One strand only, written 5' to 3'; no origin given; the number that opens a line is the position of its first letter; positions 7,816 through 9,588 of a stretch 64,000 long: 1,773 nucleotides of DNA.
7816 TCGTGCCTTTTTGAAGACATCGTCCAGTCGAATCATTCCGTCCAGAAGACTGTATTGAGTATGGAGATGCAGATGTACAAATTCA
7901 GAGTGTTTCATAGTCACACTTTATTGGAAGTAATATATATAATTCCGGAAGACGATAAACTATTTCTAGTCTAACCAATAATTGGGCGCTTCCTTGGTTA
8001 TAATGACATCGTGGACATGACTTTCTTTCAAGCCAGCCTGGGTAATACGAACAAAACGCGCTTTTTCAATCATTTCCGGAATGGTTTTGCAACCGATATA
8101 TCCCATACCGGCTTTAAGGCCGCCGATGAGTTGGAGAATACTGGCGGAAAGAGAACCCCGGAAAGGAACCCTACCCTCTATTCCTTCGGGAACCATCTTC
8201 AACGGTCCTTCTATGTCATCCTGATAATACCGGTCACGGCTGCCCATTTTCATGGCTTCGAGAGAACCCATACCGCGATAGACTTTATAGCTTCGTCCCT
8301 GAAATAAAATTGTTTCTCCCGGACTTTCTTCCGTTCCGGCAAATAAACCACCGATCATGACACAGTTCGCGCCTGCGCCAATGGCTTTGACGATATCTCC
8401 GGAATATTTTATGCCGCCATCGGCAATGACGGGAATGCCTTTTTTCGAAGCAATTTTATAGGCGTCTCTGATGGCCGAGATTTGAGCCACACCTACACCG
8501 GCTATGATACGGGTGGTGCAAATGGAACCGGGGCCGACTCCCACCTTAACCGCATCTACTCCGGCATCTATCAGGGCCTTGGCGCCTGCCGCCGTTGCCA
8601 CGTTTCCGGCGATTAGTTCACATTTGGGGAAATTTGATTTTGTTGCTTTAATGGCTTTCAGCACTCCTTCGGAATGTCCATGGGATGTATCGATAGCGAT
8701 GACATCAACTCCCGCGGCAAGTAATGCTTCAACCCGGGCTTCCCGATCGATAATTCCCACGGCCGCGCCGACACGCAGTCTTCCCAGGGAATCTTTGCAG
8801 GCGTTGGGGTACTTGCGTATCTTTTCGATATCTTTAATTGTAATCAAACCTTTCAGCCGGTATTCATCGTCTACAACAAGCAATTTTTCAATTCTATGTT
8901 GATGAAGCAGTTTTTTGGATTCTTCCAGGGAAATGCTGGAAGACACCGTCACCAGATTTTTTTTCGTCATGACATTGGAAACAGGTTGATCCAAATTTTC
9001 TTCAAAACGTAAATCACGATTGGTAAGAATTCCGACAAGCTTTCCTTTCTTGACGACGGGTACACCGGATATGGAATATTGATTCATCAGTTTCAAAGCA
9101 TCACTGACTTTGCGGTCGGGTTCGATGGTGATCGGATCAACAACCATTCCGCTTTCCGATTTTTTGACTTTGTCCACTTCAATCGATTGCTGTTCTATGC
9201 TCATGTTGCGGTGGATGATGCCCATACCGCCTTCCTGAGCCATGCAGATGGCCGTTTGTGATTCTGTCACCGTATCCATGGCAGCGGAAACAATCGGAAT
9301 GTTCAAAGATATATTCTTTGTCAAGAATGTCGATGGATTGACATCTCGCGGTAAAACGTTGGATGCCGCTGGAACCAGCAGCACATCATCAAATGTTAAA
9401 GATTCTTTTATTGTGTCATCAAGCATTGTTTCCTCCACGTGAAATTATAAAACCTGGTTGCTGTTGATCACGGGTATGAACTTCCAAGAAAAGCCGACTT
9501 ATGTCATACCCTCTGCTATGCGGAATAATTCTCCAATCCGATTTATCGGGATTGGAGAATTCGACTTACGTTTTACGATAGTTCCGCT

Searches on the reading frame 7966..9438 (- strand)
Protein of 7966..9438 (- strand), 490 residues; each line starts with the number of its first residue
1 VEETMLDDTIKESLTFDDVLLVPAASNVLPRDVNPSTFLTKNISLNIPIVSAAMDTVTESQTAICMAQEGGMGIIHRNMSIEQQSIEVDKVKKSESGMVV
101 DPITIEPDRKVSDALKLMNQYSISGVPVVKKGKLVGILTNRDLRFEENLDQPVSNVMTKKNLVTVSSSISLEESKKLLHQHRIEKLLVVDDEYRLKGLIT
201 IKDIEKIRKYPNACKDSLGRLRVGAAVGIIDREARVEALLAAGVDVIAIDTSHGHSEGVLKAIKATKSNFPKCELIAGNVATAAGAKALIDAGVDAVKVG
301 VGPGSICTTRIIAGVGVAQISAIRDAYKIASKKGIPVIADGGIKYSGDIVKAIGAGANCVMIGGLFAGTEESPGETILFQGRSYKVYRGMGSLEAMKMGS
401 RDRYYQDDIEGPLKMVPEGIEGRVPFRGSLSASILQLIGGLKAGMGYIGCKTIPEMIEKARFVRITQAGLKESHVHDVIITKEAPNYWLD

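Call 41: search_protein_families(library=pfam, proteins=[window:7966-9438:-], max_evalue=0.00001)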
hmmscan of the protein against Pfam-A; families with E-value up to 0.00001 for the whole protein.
window:7966-9438:- (490 aa): 4 families
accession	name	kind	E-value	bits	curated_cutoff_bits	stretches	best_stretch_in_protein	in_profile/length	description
PF00478.31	IMPDH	-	6.3e-160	532.3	25.6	1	13-476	1-345/345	IMP dehydrogenase / GMP reductase domain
PF00571.33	CBS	-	4e-24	85.1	24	2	98-144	5-52/57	CBS domain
PF01070.24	FMN_dh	-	6e-07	29.3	24.9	1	274-366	220-305/350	FMN-dependent dehydrogenase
PF03060.21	NMO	-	5e-06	26.6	28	0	275-376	138-235/331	Nitronate monooxygenase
